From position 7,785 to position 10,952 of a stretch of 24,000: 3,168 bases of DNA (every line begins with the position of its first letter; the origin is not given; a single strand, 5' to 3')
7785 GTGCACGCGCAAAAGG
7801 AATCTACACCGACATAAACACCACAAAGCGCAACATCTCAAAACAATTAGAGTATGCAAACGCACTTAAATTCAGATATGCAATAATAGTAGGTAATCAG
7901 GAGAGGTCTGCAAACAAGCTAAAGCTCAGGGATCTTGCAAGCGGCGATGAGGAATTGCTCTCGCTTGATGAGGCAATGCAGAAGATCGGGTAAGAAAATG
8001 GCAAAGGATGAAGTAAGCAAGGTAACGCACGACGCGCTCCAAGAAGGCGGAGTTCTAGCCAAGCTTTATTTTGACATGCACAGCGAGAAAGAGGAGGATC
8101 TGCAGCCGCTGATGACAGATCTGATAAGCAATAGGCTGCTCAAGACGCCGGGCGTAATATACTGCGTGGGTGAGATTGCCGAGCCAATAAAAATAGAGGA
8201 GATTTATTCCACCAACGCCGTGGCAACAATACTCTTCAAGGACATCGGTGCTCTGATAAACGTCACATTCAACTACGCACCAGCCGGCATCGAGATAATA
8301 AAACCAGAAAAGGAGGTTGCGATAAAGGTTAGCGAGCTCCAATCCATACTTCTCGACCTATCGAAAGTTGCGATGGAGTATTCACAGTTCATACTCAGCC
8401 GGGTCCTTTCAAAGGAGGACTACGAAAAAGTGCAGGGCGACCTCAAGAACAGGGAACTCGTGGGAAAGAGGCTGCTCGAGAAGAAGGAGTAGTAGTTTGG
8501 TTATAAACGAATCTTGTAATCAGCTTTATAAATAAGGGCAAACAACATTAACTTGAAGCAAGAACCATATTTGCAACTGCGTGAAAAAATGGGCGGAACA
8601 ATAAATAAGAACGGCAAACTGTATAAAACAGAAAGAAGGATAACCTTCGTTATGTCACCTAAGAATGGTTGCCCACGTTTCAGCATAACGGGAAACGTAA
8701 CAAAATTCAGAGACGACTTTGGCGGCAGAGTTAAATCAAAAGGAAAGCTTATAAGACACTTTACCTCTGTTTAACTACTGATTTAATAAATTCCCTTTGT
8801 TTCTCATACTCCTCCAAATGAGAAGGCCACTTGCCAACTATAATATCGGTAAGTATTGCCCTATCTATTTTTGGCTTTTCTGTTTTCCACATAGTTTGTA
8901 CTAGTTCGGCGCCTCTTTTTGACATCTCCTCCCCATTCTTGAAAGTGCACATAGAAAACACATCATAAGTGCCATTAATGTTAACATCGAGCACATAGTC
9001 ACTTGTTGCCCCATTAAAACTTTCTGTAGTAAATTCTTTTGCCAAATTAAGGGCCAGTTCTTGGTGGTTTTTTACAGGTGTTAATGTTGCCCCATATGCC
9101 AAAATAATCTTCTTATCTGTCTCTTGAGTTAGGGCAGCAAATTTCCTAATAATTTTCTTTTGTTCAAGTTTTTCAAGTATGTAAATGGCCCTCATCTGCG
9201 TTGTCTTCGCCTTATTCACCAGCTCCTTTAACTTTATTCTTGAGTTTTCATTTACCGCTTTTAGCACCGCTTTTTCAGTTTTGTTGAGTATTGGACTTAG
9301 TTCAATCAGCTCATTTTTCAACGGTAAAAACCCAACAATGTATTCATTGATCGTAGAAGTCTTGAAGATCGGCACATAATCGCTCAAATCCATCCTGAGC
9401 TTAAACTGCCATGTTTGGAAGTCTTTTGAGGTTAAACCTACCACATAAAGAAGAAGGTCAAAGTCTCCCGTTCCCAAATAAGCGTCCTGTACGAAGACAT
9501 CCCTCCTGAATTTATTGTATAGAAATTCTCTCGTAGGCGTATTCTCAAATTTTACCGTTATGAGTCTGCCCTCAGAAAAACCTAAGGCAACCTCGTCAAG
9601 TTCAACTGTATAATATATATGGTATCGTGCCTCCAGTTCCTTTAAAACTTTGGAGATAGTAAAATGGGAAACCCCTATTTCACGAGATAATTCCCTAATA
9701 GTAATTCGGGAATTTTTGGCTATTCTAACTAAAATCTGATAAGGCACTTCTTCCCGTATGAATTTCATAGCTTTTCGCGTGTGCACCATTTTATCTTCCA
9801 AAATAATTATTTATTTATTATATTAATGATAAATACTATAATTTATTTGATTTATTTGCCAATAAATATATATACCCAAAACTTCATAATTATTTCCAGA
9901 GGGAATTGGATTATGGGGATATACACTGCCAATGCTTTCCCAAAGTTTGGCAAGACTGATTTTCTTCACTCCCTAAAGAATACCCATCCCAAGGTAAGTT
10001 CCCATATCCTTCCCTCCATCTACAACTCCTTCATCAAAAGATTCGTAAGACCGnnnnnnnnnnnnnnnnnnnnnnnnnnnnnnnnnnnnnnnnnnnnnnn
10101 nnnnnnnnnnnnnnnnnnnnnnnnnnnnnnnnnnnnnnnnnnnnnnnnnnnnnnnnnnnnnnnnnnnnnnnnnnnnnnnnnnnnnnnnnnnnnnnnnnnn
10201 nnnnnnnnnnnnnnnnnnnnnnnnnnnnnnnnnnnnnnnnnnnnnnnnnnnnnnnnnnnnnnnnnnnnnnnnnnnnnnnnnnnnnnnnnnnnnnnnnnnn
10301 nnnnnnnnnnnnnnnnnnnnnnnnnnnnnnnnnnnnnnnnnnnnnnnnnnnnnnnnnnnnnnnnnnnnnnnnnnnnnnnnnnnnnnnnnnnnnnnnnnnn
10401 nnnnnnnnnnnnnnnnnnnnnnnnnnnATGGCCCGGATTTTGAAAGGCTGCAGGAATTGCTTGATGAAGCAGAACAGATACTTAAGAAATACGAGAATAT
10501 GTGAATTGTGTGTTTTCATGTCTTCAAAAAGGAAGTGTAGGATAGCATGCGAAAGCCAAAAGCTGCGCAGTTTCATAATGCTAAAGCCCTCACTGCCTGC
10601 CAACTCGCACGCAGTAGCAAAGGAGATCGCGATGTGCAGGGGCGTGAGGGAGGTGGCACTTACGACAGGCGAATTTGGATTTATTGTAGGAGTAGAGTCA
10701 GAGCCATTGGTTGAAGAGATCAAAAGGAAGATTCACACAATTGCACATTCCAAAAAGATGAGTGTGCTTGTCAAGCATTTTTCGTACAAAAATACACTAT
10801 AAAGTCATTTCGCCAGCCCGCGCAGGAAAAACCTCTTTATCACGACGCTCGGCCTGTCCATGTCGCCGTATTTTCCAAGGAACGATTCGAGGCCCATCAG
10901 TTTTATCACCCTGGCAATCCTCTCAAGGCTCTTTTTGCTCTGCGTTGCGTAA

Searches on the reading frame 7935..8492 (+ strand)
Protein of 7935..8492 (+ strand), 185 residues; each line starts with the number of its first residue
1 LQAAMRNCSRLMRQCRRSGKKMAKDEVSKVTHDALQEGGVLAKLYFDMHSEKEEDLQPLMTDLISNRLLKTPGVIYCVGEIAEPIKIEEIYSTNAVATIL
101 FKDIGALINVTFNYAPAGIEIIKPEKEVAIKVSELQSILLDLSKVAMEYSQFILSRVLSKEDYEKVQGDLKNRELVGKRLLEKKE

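Call 7: search_protein_families(library=pfam, proteins=[window:7935-8492:+], max_evalue=0.01)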
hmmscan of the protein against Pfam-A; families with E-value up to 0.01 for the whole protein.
window:7935-8492:+ (185 aa): 0 families

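Call 9: find_related_loci(query=window:7998-8489:+, collection=genome_contigs, flank=10000)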
Query seq(164 aa) (164 aa) in genome_contigs; peptide patterns used: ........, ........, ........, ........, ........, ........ (x = any residue, [..] = any of these).
295 stretches matched a pattern; 8 encode a relative of the query (tblastn E <= 1e-3); 8 distinct loci.
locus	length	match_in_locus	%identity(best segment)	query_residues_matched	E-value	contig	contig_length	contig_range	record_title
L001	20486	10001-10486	67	1-162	1e-73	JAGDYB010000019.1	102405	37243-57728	MAG: Candidatus Micrarchaeota archaeon isolate KMA_Bin04 NODE_33_length_102405_cov_6.319209, whole genome shotgun sequen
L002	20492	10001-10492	66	1-164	2e-73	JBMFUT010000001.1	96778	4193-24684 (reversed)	MAG: Candidatus Micrarchaeia archaeon isolate KM4348-10 NODE_38_length_96778_cov_59.117831, whole genome shotgun sequenc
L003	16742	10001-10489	61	1-163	1e-69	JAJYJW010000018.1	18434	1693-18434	MAG: Candidatus Micrarchaeota archaeon isolate DBS2-1.bin171 NODE_5390_length_18434_cov_1.700497, whole genome shotgun s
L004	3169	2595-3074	61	1-160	5e-69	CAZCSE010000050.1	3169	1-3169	MAG TPA_asm: Candidatus Micrarchaeota archaeon isolate SRP226684_co1_18 genome assembly, contig: NODE_26152_length_3169_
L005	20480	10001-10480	59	1-160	6e-68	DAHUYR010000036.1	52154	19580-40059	MAG TPA_asm: Candidatus Micrarchaeota archaeon isolate clean1671 k141_652117, whole genome shotgun sequence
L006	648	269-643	76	1-125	3e-66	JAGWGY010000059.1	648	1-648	MAG: Candidatus Micrarchaeota archaeon isolate REEA63 REEA63_59_length_648_cov_1.408056, whole genome shotgun sequence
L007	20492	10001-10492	50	1-164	1e-52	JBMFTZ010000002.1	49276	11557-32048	MAG: Candidatus Micrarchaeia archaeon isolate KM4347-26 NODE_140_length_49276_cov_18.211698, whole genome shotgun sequen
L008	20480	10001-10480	61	1-160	2e-68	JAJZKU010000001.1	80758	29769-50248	MAG: Candidatus Micrarchaeota archaeon isolate MAS1.bin53 NODE_130_length_80758_cov_83.778634, whole genome shotgun sequ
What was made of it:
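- Tried and rejected: X was scanned against GTDB genomes (call 9).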

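Call 28: find_encoding_contigs(protein=window:7998-8489:+, flank=10000, max_places=10)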
Protein seq(164 aa) (164 aa): 1 contig read that carries it; 1 place shown.
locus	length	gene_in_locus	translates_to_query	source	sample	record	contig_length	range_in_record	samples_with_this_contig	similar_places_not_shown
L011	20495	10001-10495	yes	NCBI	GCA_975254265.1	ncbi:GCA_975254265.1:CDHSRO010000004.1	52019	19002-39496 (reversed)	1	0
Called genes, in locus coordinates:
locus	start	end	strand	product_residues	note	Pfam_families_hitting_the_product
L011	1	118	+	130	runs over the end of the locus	-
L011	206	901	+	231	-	PF10584:Proteasome_A_N, PF00227:Proteasome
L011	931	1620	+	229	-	PF01172:SBDS_N, PF09377:SBDS_domain_II, PF20268:SBDS_C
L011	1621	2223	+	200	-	PF15985:KH_6 (weak)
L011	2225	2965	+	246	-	PF01138:RNase_PH, PF03725:RNase_PH_C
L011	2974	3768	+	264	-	PF01138:RNase_PH, PF03725:RNase_PH_C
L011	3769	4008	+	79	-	PF01780:Ribosomal_L37ae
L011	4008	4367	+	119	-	-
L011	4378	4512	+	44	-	PF03604:Zn_ribbon_RPAB4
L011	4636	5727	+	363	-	PF00579:tRNA-synt_1b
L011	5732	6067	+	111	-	-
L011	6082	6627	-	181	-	PF13302:Acetyltransf_3, PF00583:Acetyltransf_1, PF13673:Acetyltransf_10, PF13508:Acetyltransf_7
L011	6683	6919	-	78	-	PF05239:PRC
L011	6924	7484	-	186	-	-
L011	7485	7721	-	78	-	PF00808:CBFD_NFYB_HMF (weak)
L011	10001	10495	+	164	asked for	PF27325:MJ0538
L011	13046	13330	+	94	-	PF27325:MJ0538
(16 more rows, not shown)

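Call 42: search_protein_families(library=ncbifam, proteins=[window:7998-8489:+], max_evalue=0.1)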
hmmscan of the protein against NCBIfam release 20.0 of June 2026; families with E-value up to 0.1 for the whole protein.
seq(164 aa): 0 families

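Call 48: find_homologous_proteins(query=window:7998-8489:+, max_evalue=1e-10)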
Query seq(164 aa) (164 aa): 107 proteins with E <= 1e-10 among 167 candidates.
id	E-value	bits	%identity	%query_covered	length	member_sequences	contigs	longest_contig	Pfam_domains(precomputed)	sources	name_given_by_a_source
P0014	4.6e-97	340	100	100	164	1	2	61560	PF27325.1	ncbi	ncbi:MAG: hypothetical protein ACREBF_00485 [Candidatus Micrarchaeales archaeon]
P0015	1.9e-75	270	76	100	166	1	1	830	PF27325.1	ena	-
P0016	1.2e-71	257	70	100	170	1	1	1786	PF27325.1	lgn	-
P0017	1.7e-71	257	70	97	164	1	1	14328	PF27325.1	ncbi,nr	ncbi:MAG: hypothetical protein KGH49_01745 [Candidatus Micrarchaeota archaeon]|nr:hypothetical prote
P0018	1.8e-71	257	70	100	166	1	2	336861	PF27325.1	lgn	-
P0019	2.1e-71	257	70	97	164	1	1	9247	PF27325.1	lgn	-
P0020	2.7e-71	256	72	100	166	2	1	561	PF27325.1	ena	-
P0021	6.2e-69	249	70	93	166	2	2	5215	PF27325.1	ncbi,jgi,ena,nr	ncbi:MAG TPA: hypothetical protein VNF06_01750 [Candidatus Aquilonibacter sp.]|nr:hypothetical prote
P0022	1.1e-68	248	70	100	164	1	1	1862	PF27325.1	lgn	-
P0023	3.2e-68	246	69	100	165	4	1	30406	PF27325.1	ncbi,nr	ncbi:MAG: hypothetical protein KGH54_00880 [Candidatus Micrarchaeota archaeon]|nr:hypothetical prote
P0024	2.6e-67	243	65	99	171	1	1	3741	PF27325.1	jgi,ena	jgi:hypothetical protein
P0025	2.1e-66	240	65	95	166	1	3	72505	PF27325.1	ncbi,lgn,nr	ncbi:MAG: hypothetical protein KGH61_00620 [Candidatus Micrarchaeota archaeon]|nr:hypothetical prote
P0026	3.5e-66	240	70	99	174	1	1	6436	PF27325.1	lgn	-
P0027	3.4e-65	237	66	100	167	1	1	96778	PF27325.1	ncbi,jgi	ncbi:MAG: hypothetical protein ACP5K9_00065 [Candidatus Micrarchaeia archaeon]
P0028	1.1e-64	235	67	99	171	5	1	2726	PF27325.1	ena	-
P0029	1.3e-64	235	66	100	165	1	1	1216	PF27325.1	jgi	jgi:hypothetical protein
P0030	1.8e-64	234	66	100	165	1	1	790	PF27325.1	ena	-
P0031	2.8e-64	234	66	100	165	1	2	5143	PF27325.1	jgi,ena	jgi:hypothetical protein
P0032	3.9e-64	233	65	100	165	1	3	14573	PF27325.1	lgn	-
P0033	9.5e-63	229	64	98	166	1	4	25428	PF27325.1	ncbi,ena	ncbi:MAG: hypothetical protein QW774_02240 [Candidatus Micrarchaeaceae archaeon]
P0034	1.8e-62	228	64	99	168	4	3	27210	PF27325.1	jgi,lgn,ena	-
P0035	2.8e-62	227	62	99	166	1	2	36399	PF27325.1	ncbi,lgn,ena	-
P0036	8.5e-62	225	62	98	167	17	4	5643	PF27325.1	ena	-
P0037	1.1e-61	225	60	98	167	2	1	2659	PF27325.1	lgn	-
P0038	1.6e-61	225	61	99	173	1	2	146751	PF27325.1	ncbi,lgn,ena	-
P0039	4.0e-61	223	61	100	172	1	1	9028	PF27325.1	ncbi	-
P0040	4.0e-61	223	65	99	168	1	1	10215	PF27325.1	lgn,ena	-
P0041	5.2e-61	223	59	98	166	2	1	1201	PF27325.1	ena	-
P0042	7.4e-61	222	63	100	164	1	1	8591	PF27325.1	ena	-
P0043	1.3e-60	222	61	100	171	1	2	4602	PF27325.1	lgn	-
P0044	1.7e-60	221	59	100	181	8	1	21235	PF27325.1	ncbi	-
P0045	1.9e-60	221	61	99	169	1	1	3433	PF27325.1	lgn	-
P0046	2.1e-60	221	62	99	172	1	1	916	PF27325.1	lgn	-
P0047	2.5e-60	221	60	100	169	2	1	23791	PF27325.1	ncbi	-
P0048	4.5e-60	220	62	99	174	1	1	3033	PF27325.1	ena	-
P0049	5.9e-60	220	61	99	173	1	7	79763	PF27325.1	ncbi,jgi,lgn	ncbi:MAG: hypothetical protein ACP5P2_00800 [Candidatus Micrarchaeia archaeon]|jgi:hypothetical prot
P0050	6.8e-60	219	61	100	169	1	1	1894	PF27325.1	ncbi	-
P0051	7.4e-60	219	68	88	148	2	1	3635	PF27325.1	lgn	-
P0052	8.5e-60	219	62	100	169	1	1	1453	PF27325.1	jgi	jgi:hypothetical protein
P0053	9.6e-60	219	61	99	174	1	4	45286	PF27325.1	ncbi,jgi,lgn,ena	ncbi:MAG: hypothetical protein ACP5HW_02450 [Candidatus Micrarchaeia archaeon]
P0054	1.0e-59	219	60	100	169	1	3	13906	PF27325.1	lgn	-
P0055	1.1e-59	219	60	100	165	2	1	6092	PF27325.1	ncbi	-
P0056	1.6e-59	218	61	98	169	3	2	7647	PF27325.1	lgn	-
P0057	1.9e-59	218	61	99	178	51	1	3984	PF27325.1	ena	-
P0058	2.2e-59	218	63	98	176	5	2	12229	PF27325.1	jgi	-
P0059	5.1e-59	216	58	99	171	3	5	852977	PF27325.1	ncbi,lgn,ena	-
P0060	6.9e-59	216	57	98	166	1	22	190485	PF27325.1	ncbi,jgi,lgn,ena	jgi:hypothetical protein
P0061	1.1e-58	215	60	100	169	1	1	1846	PF27325.1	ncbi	-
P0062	1.2e-58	215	62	99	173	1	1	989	PF27325.1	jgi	jgi:hypothetical protein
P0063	2.9e-58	214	60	98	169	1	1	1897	PF27325.1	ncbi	-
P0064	3.1e-58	214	58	99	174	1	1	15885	PF27325.1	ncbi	ncbi:MAG: hypothetical protein ACP5T3_01565 [Candidatus Micrarchaeia archaeon]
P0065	5.1e-58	213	58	100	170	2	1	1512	PF27325.1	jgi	jgi:hypothetical protein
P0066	1.1e-57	212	60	100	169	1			PF27325.1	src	-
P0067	2.3e-57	211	60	95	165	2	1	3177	PF27325.1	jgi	jgi:hypothetical protein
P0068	3.9e-57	210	58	100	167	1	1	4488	PF27325.1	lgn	-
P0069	4.5e-57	210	60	98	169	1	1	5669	PF27325.1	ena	-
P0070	7.1e-57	210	58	100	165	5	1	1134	PF27325.1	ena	-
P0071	7.3e-57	209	56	100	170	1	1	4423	PF27325.1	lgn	-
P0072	2.6e-56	208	57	99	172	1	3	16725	PF27325.1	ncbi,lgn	-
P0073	2.9e-56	208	60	99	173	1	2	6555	PF27325.1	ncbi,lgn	-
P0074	3.2e-56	207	58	99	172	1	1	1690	PF27325.1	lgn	-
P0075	4.5e-56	207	61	96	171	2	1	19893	PF27325.1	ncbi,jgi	ncbi:MAG: hypothetical protein ACP5GD_03340 [Candidatus Micrarchaeia archaeon]|jgi:hypothetical prot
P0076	4.7e-56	207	60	99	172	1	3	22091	PF27325.1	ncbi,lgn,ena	-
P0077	7.7e-56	206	61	96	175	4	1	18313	PF27325.1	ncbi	-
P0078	8.0e-56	206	57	100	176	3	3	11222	PF27325.1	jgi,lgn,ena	jgi:hypothetical protein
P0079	9.8e-56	206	57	100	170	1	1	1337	PF27325.1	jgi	jgi:hypothetical protein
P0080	1.0e-55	206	58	99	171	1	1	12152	PF27325.1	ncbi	ncbi:MAG: hypothetical protein ACP5M9_04115 [Candidatus Micrarchaeia archaeon]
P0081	1.1e-55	206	55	100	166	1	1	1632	PF27325.1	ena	-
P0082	1.2e-55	206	57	99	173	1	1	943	PF27325.1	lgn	-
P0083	1.3e-55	205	61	99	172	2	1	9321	PF27325.1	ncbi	ncbi:MAG: hypothetical protein ACP5T4_03520 [Candidatus Micrarchaeia archaeon]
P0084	1.7e-55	205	57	98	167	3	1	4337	PF27325.1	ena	-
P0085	1.2e-54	202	59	99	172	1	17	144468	PF27325.1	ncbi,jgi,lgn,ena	jgi:hypothetical protein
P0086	3.1e-54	201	57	100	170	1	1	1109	PF27325.1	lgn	-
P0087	4.0e-54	201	55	100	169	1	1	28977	PF27325.1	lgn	-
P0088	4.2e-54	201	59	100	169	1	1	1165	PF27325.1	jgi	jgi:hypothetical protein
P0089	1.2e-53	199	56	96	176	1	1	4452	PF27325.1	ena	-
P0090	2.4e-53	198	56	100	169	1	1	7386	PF27325.1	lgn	-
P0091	8.7e-53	196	55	95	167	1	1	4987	PF27325.1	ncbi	ncbi:MAG: hypothetical protein QXT43_02470, partial [Candidatus Micrarchaeaceae archaeon]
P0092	4.6e-52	194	55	99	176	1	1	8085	PF27325.1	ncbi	-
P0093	5.3e-52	194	76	76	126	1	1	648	PF27325.1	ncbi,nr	ncbi:MAG: hypothetical protein KGH52_04530, partial [Candidatus Micrarchaeota archaeon]|nr:hypotheti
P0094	1.2e-51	193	65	82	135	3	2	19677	PF27325.1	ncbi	ncbi:MAG: hypothetical protein QW144_02035, partial [Candidatus Micrarchaeaceae archaeon]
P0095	7.5e-50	187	51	100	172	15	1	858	PF27325.1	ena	-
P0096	5.2e-49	184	50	100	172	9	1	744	PF27325.1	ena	-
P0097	8.7e-49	183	53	100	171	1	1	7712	PF27325.1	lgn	-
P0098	3.2e-48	181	53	100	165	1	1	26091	PF27325.1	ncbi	ncbi:MAG: hypothetical protein QXN59_00295 [Candidatus Micrarchaeaceae archaeon]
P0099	3.6e-48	181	54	100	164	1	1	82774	PF27325.1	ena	-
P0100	5.8e-48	181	49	93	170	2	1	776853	PF27325.1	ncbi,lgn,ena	-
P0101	1.7e-47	179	50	100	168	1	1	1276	PF27325.1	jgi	jgi:hypothetical protein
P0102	6.6e-47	177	51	100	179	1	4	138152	PF27325.1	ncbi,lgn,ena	-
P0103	9.8e-47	177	51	99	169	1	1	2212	PF27325.1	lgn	-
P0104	2.8e-46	175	59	82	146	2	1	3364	PF27325.1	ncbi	ncbi:MAG: hypothetical protein QW478_12060, partial [Candidatus Micrarchaeaceae archaeon]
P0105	3.6e-46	175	49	100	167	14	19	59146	PF27325.1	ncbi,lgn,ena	-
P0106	4.8e-46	174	49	98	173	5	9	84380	PF27325.1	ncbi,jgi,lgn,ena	jgi:hypothetical protein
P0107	1.5e-45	173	50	98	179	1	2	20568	PF27325.1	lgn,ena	-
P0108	2.0e-45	172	66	74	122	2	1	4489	PF27325.1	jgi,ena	-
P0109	4.0e-45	171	49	98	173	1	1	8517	PF27325.1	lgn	-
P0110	9.1e-45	170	50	98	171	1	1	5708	PF27325.1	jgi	jgi:hypothetical protein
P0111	2.6e-44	169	51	98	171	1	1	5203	PF27325.1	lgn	-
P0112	2.1e-43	166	50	93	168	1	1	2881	PF27325.1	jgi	jgi:hypothetical protein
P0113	4.1e-43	165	49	100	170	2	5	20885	PF27325.1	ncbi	ncbi:MAG: hypothetical protein QXS81_03020 [Candidatus Micrarchaeaceae archaeon]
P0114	4.9e-43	165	70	65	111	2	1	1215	PF27325.1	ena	-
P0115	2.6e-42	162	49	93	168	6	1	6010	PF27325.1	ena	-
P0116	3.7e-42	162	51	100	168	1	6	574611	PF27325.1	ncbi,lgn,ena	-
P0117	1.3e-40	157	49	93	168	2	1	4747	PF27325.1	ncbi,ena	-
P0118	1.0e-35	141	52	86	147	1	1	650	PF27325.1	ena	-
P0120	2.0e-28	117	38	99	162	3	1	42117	PF27325.1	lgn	-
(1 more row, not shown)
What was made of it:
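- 7998..8492 (+): Intact gene X (164 aa, MJ0538 family PF27325). Its last 270 nt (8223-8492) form the left arm of unit 1. 107 homologues in Micrarchaeota (call 48).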

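Call 62: search_protein_families(library=pfam, proteins=[window:7998-8489:+], max_evalue=1)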
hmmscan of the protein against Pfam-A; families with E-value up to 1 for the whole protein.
seq(164 aa): 0 families

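Call 72: search_solved_structures(query=A1, max_evalue=1)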
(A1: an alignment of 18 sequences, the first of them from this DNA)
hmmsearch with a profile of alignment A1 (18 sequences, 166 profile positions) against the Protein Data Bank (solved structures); distinct sequences matched with E-value up to 1: 0.

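Call 74: predict_structure(alignment_id=A1)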
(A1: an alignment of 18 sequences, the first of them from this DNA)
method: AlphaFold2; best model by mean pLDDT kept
length: 164 residues; sequences in the alignment: 18
mean_pLDDT: 84.5   pTM: 0.61
mean pLDDT of the five models: 84.5, 83.9, 83.2, 78.6, 45.7
residues with pLDDT >= 90: 64; 70-90: 85; 50-70: 13; < 50: 2
segments of 3 or more residues with pLDDT < 50: none
pLDDT, mean of each block of 10 residues (from residue 1): 75 86 93 93 93 92 91 93 88 88 68 74 79 82 85 82 59
secondary structure, 60 per line:
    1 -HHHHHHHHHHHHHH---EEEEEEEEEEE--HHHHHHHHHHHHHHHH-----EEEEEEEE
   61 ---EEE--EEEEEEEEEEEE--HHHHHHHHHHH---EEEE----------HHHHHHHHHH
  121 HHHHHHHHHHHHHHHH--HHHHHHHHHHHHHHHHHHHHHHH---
elements in order: H2-15 E19-29 H32-47 E53-60 E64-66 E69-80 H83-93 E97-100 H111-136 H139-161
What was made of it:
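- The fragment lacks most of the β-sheet of the predicted X domain (call 74).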

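Call 76: fold_search(model_id=the predicted structure, library=pdb)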
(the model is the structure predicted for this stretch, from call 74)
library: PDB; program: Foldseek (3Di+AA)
matches with E <= 10: 1179; with E <= 0.001: 0
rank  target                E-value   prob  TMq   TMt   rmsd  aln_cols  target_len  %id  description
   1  6spe_f                6.3e-03  0.89  0.29  0.39  11.3       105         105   13  Pseudomonas aeruginosa 30s ribosome from a clinical isolate (released 2019-10-16)
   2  6fxd_A                7.1e-03  0.98  0.32  0.39   7.1       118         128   15  Crystal structure of MupZ from Pseudomonas fluorescens (released 2019-03-06)
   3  1xbw_C                7.1e-03  0.95  0.30  0.45   8.0        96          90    9  1.9A Crystal Structure of the protein isdG from Staphylococcus aureus aureus, Structural genomics, MCSG (released 2004-10-12)
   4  3e8o_A                7.1e-03  0.85  0.26  0.37   9.3       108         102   15  CRYSTAL STRUCTURE OF A PUTATIVE ANTIBIOTIC BIOSYNTHESIS MONOOXYGENASE (DR_2100) FROM DEINOCOCCUS RADIODURANS AT 1.40 A (released 2008-09-09)
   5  5uq4_B                8.6e-03  0.84  0.25  0.38   9.2        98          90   18  Crystal structure of Heme-Degrading Protein Rv3592 from Mycobacterium tuberculosis - heme free with cleaved protein (released 2017-02-15)
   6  6fxd_B                9.8e-03  0.98  0.33  0.42   7.0       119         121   15  Crystal structure of MupZ from Pseudomonas fluorescens (released 2019-03-06)
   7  3bpd_F                1.2e-02  0.93  0.30  0.47   7.8       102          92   13  Crystal structure of an uncharacterized protein (O28723_ARCFU) from Archaeoglobus fulgidus (released 2008-01-08)
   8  1tz0_B                1.3e-02  0.97  0.31  0.46   5.8       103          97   12  Crystal Structure of Putative Antibiotic Biosythesis Monooxygenase from Bacillus cereus (released 2004-09-14)
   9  2raq_A                1.3e-02  0.97  0.32  0.49   7.2       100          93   14  Crystal structure of the MTH889 protein from Methanothermobacter thermautotrophicus. Northeast Structural Genomics Con (released 2007-10-16)
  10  5c2u_A                1.5e-02  0.63  0.22  0.27   7.8       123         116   10  Ferredoxin-like domain of nucleoporin Nup54 bound to a nanobody (released 2015-08-26)
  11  6spc_f                1.6e-02  0.92  0.32  0.45   8.2        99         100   12  Pseudomonas aeruginosa 30s ribosome from an aminoglycoside resistant clinical isolate (released 2019-10-16)
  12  2raq_B                2.0e-02  0.90  0.31  0.46   7.4        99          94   12  Crystal structure of the MTH889 protein from Methanothermobacter thermautotrophicus. Northeast Structural Genomics Con (released 2007-10-16)
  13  1xbw_B                2.1e-02  0.35  0.20  0.28   9.8       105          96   11  1.9A Crystal Structure of the protein isdG from Staphylococcus aureus aureus, Structural genomics, MCSG (released 2004-10-12)
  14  4za1_C                2.4e-02  0.82  0.27  0.42   7.0        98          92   16  Crystal Structure of NosA Involved in Nosiheptide Biosynthesis (released 2015-08-19)
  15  6ple_A                2.4e-02  0.44  0.22  0.31   8.7       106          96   12  Crystal structure of MhuD R26S mutant in complex with biliverdin (released 2019-11-06)
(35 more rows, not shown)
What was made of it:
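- The fragment begins inside strand β3 of the predicted ferredoxin-like βαββαβ domain of X (call 74, pLDDT 84.5; weak ferredoxin-like matches in call 76).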

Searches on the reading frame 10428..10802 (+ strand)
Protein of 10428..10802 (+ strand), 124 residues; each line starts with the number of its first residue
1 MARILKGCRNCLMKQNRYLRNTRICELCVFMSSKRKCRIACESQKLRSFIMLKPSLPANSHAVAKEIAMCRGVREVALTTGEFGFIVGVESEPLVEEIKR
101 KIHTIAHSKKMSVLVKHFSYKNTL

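Call 7: search_protein_families(library=pfam, proteins=[window:10428-10802:+], max_evalue=0.01)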
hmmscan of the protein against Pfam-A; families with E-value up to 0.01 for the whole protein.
window:10428-10802:+ (124 aa): 1 family
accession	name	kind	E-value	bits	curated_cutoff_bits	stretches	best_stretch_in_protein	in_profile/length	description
PF01037.27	AsnC_trans_reg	-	0.0055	17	25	1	59-90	10-41/73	Lrp/AsnC ligand binding domain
